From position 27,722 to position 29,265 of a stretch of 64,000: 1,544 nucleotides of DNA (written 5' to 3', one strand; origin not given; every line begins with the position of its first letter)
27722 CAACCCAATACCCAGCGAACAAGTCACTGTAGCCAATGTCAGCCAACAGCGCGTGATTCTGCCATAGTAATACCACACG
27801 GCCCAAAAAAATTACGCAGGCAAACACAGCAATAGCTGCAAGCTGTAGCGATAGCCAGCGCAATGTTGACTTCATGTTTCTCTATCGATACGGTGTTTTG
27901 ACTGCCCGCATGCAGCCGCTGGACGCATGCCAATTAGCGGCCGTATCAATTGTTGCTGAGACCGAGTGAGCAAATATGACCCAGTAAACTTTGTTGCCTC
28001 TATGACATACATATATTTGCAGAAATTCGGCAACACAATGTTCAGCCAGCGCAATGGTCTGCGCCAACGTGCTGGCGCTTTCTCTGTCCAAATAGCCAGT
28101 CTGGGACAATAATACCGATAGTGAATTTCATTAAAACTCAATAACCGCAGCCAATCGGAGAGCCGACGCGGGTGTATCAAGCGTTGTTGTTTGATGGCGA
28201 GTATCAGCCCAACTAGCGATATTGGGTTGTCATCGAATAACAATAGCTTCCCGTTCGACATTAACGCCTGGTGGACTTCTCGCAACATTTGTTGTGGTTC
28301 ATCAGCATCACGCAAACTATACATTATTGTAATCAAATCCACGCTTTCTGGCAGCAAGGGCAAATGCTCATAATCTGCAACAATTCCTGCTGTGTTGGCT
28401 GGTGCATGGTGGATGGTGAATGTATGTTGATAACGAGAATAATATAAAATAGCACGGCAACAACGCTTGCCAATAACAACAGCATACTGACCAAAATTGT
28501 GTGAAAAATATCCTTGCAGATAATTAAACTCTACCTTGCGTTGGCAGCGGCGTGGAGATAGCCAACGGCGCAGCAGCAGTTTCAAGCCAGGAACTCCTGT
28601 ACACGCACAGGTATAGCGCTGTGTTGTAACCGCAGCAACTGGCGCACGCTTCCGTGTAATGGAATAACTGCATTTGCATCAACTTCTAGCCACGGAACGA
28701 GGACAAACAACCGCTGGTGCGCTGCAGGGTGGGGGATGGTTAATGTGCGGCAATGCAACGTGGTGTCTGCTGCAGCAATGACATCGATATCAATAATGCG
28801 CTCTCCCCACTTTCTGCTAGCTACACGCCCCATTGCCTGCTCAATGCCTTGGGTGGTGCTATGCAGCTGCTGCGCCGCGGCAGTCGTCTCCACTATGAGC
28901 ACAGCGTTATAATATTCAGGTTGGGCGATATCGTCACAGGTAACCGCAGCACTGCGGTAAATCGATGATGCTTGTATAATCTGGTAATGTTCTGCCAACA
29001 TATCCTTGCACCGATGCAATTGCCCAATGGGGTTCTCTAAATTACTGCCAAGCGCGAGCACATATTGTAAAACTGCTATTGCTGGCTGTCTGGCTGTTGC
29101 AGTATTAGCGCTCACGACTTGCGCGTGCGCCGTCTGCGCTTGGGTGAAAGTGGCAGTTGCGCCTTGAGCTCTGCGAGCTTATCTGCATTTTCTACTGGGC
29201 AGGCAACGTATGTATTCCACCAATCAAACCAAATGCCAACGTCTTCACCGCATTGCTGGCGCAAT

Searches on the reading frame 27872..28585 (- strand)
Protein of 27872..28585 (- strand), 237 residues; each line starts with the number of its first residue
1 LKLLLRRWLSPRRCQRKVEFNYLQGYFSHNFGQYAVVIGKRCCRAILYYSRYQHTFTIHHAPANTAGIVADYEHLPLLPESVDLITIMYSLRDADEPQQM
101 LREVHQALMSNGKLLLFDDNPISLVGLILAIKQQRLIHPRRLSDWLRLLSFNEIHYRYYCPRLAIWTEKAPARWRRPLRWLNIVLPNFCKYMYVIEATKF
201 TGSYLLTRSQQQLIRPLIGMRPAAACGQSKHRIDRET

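Call 21: search_protein_families(library=pfam, proteins=[window:27872-28585:-], max_evalue=0.001)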
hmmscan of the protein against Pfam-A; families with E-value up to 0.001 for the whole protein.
window:27872-28585:- (237 aa): 2 families
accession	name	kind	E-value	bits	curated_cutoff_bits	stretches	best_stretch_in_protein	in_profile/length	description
PF08241.18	Methyltransf_11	-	1.6e-07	32.3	21.2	1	65-115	40-94/95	Methyltransferase domain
PF13649.12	Methyltransf_25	-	0.00089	20.3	27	0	64-112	47-97/97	Methyltransferase domain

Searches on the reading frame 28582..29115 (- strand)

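Call 21: search_protein_families(library=pfam, proteins=[window:28582-29115:-], max_evalue=0.001)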
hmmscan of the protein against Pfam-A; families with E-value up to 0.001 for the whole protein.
window:28582-29115:- (177 aa): 1 family
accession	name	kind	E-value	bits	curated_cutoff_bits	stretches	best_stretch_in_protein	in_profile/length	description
PF01288.25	HPPK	-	5e-33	114.4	25.7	1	19-146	1-115/116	7,8-dihydro-6-hydroxymethylpterin-pyrophosphokinase (HPPK)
